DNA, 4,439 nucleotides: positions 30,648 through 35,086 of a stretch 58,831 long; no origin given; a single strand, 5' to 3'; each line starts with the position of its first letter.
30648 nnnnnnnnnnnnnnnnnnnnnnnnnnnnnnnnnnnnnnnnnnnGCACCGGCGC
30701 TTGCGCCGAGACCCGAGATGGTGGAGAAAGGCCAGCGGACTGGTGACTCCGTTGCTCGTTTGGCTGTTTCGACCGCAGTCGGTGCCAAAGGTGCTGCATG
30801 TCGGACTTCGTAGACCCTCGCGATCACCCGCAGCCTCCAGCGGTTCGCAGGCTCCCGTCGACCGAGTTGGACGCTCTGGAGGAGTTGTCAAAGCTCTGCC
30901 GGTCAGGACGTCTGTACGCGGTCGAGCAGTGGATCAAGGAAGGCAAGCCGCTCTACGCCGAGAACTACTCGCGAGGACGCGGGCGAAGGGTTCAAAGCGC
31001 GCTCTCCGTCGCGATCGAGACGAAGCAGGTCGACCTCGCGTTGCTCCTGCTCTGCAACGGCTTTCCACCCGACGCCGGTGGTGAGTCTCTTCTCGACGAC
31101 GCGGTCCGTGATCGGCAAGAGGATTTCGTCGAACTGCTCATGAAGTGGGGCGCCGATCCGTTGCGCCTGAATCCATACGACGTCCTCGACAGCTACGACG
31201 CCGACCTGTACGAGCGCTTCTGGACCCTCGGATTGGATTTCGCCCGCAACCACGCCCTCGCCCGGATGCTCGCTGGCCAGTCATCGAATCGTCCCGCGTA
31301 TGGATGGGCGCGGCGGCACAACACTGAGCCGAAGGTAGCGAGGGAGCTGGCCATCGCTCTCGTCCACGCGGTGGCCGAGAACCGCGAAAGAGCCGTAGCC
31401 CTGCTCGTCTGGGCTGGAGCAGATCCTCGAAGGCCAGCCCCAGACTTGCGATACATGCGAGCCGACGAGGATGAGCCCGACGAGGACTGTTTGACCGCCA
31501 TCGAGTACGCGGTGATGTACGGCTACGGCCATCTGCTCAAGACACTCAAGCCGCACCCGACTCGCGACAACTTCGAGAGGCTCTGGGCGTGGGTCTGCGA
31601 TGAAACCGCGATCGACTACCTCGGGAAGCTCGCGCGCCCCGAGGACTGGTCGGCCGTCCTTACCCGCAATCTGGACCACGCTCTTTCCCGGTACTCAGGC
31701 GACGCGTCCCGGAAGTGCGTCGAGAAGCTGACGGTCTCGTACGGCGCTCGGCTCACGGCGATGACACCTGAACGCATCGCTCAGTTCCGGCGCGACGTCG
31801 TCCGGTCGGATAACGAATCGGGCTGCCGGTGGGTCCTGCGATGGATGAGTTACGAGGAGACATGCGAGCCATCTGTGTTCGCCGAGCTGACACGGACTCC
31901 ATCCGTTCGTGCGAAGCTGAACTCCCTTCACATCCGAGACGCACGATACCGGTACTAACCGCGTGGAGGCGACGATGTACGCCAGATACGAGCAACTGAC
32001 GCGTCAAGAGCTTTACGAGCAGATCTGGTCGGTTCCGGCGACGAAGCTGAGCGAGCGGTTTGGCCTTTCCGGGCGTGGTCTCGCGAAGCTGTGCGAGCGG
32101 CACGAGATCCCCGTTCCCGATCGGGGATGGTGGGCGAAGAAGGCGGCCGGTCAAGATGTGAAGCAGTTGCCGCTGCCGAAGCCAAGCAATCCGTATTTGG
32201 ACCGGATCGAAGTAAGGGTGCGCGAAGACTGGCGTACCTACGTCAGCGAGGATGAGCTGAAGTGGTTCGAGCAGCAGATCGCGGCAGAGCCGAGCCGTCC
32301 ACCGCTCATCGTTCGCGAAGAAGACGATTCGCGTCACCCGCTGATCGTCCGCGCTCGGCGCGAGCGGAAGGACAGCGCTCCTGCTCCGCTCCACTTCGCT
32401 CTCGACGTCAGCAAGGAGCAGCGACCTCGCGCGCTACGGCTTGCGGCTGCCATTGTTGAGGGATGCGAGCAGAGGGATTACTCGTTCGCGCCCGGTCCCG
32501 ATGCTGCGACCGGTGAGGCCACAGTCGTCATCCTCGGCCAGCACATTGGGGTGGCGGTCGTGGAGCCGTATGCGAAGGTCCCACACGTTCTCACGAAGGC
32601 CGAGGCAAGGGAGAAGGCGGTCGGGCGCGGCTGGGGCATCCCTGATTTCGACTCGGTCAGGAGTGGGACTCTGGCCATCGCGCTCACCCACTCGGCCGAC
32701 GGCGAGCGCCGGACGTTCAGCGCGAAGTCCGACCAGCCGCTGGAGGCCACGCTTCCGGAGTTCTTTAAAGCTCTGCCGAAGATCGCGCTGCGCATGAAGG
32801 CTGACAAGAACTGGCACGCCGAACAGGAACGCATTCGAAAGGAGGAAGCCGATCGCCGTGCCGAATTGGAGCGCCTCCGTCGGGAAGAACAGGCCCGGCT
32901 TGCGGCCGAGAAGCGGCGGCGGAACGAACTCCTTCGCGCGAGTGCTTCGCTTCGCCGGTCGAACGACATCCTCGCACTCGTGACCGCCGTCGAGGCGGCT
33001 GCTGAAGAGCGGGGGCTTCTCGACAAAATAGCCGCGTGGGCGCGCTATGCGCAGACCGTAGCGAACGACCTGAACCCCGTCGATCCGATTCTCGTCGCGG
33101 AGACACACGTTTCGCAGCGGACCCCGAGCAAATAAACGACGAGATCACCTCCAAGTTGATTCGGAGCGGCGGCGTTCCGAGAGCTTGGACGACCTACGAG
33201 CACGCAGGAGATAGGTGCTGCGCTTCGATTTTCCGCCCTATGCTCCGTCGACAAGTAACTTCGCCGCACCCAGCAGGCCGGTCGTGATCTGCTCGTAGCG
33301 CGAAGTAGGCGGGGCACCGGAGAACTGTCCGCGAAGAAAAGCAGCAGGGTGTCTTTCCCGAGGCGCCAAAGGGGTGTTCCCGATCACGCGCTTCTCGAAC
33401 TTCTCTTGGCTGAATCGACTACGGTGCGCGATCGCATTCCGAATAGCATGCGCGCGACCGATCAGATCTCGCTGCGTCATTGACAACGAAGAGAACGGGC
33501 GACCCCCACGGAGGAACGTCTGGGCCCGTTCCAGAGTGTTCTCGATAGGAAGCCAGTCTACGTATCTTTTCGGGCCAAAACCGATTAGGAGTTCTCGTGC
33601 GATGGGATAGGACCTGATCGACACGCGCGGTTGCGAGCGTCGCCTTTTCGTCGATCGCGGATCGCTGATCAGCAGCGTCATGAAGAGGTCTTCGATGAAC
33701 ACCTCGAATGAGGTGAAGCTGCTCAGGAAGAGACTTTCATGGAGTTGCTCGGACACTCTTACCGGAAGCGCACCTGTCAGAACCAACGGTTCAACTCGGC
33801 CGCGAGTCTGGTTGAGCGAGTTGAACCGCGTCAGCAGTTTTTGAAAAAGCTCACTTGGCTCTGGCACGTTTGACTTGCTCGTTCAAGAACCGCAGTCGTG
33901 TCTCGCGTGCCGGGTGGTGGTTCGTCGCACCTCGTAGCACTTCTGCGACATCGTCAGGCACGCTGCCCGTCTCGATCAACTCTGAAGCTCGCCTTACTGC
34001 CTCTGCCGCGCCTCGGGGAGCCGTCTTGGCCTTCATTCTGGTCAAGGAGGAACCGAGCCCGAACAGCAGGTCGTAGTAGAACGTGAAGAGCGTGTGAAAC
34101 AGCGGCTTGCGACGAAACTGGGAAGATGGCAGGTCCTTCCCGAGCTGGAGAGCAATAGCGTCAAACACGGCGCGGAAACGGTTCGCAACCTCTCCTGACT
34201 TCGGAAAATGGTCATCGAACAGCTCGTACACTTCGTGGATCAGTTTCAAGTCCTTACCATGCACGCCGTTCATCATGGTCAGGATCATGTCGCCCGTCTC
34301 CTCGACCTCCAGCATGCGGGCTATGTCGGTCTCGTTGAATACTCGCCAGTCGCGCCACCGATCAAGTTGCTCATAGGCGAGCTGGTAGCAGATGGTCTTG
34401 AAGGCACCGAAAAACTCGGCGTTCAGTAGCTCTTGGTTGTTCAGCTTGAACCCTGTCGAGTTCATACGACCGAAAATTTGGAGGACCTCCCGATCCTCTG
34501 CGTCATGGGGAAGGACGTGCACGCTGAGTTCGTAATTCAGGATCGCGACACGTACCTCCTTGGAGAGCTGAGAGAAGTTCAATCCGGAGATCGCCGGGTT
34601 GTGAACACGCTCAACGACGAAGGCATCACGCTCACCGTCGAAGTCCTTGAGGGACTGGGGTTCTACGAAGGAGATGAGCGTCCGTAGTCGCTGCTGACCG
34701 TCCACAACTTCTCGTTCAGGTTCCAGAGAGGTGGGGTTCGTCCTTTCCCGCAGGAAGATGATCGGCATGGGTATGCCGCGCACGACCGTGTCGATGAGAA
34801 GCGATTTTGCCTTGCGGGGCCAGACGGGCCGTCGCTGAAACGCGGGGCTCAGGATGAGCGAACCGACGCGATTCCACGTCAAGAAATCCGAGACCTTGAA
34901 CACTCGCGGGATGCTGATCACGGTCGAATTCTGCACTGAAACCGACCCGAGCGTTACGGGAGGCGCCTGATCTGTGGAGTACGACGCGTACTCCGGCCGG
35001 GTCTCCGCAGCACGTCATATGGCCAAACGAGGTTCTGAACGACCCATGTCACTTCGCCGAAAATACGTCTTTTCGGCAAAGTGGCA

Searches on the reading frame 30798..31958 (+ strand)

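Call 10: search_protein_families(library=pfam, proteins=[window:30798-31958:+], max_evalue=0.01)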
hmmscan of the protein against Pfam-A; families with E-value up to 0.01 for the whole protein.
window:30798-31958:+ (386 aa): 3 families
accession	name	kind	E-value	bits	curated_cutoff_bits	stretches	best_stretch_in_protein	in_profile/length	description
PF12796.13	Ank_2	-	2.6e-07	31.6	27.3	1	34-121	5-86/90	Ankyrin repeats (3 copies)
PF13637.12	Ank_4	-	6.7e-06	26.7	22.7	0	190-250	3-49/50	Ankyrin repeats (many copies)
PF00023.36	Ank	-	5.5e-05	23.7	21.1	0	95-124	2-31/33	Ankyrin repeat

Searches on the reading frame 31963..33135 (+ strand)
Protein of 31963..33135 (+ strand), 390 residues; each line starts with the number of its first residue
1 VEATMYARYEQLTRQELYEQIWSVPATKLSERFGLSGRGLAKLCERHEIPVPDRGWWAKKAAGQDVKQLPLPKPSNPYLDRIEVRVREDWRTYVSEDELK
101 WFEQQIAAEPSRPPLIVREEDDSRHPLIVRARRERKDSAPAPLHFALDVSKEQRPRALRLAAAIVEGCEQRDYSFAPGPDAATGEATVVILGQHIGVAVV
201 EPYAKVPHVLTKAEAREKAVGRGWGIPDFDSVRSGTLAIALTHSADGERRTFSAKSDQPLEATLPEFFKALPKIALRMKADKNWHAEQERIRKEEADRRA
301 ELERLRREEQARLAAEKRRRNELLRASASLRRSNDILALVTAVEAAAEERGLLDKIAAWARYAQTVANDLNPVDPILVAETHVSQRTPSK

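Call 3: search_protein_families(library=pfam, proteins=[window:31963-33135:+], max_evalue=0.1)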
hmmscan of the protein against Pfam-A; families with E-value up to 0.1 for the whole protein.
window:31963-33135:+ (390 aa): 1 family
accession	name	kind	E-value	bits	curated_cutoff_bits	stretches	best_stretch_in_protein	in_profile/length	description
PF04747.17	DUF612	-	0.0053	16.4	22.6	1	275-322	113-162/511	Protein of unknown function, DUF612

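Call 4: search_protein_families(library=padloc, proteins=[window:31963-33135:+], max_evalue=0.1)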
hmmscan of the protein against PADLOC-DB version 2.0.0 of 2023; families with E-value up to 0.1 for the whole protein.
window:31963-33135:+ (390 aa): 0 families

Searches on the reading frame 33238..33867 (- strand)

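Call 3: search_protein_families(library=pfam, proteins=[window:33238-33867:-], max_evalue=0.1)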
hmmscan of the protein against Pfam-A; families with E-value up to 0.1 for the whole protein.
window:33238-33867:- (209 aa): 2 families
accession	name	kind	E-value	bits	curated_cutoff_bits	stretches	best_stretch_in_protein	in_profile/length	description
PF18731.6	HEPN_Swt1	-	0.0021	18.8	27.5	1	127-159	70-102/115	Swt1-like HEPN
PF18735.6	HEPN_RiboL-PSP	-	0.058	13.7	28.4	0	117-152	128-162/191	RiboL-PSP-HEPN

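Call 4: search_protein_families(library=padloc, proteins=[window:33238-33867:-], max_evalue=0.1)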
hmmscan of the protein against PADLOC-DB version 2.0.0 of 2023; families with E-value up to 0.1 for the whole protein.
window:33238-33867:- (209 aa): 0 families

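Call 67: search_protein_families(library=ncbifam, proteins=[window:33238-33867:-], max_evalue=0.01)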
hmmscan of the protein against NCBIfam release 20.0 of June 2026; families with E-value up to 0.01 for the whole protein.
window:33238-33867:- (209 aa): 0 families

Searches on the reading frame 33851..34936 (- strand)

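Call 3: search_protein_families(library=pfam, proteins=[window:33851-34936:-], max_evalue=0.1)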
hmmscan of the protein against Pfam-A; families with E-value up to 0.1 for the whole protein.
window:33851-34936:- (361 aa): 1 family
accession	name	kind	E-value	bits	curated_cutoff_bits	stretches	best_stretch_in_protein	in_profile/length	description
PF03235.19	GmrSD_N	-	8.4e-25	88.5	33.2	1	20-176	6-199/199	GmrSD restriction endonuclease, N-terminal domain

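Call 4: search_protein_families(library=padloc, proteins=[window:33851-34936:-], max_evalue=0.1)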
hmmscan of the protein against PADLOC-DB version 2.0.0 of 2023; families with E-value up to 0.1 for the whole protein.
window:33851-34936:- (361 aa): 12 families
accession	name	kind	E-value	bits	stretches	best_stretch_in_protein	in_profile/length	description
PDLC03877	NsnA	-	3.5e-32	110.1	1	13-188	51-213/385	-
PDLC04027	PD-T4-2_A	-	9.8e-23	78.8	1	17-212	42-230/363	-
PDLC03418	REase_II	-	5e-13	46.9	1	28-179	33-162/372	Type II restriction enzyme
PDLC04151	HEC-05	-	5.5e-05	20.1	1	147-171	246-270/600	-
PDLC04709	PDC-M55C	-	0.00049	16.9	0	9-68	11-69/554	-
PDLC02701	Orf5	-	0.0023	14.5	0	75-91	80-96/596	Orf5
PDLC02695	Orf5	-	0.0047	13.4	1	65-88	69-92/601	Orf5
PDLC04157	HEC-06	-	0.0083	12.8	1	73-132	71-129/558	-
PDLC04155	HEC-06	-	0.0098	12.4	0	73-88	69-84/562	-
PDLC04153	HEC-05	-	0.015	11.5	0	25-62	19-55/621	-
PDLC02686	Orf5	-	0.02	11.4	0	72-88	74-90/566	Orf5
PDLC02693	Orf5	-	0.033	11.2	0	75-92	64-81/543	Orf5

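Call 67: search_protein_families(library=ncbifam, proteins=[window:33851-34936:-], max_evalue=0.01)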
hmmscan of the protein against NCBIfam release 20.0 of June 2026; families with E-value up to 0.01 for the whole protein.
window:33851-34936:- (361 aa): 0 families
